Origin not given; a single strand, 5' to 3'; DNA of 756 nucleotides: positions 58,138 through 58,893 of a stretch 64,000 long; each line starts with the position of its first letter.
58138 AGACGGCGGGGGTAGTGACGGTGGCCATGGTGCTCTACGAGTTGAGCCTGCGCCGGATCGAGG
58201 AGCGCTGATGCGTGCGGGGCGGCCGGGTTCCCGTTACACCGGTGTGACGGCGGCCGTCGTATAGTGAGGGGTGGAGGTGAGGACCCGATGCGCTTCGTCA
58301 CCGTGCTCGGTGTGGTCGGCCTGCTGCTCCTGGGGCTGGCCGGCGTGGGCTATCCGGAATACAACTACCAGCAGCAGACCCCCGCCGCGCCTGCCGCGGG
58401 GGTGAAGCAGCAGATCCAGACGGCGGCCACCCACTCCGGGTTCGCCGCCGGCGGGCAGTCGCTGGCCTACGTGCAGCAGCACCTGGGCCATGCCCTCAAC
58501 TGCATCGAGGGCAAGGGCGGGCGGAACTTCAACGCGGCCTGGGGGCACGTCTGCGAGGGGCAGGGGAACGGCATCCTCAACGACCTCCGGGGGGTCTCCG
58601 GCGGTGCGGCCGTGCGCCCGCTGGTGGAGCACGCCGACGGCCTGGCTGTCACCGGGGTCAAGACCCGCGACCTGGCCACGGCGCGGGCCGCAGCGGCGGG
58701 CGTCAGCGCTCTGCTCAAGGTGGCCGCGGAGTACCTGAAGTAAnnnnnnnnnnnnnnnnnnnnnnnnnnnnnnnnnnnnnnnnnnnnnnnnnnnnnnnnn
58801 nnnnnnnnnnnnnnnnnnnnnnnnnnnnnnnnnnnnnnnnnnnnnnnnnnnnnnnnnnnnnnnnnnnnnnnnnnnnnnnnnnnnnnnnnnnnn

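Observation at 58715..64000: Candidate uncharacterised peptide/protein-modification island: nucleotidyltransferase + ABC-2 exporter + PqqD (RRE) + HprK-like kinase, cut by the window edge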

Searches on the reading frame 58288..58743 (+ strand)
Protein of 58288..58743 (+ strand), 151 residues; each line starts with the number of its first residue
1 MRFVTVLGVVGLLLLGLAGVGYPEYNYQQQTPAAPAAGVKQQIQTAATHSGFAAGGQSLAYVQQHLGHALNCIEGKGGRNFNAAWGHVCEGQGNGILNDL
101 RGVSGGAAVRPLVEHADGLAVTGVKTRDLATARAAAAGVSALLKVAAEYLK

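Call 5: search_protein_families(library=pfam, proteins=[window:58288-58743:+], max_evalue=0.01)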
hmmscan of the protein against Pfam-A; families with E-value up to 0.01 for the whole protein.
window:58288-58743:+ (151 aa): 0 families

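Call 6: search_protein_families(library=ncbifam, proteins=[window:58288-58743:+], max_evalue=0.01)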
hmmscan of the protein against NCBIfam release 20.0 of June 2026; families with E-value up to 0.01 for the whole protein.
window:58288-58743:+ (151 aa): 0 families
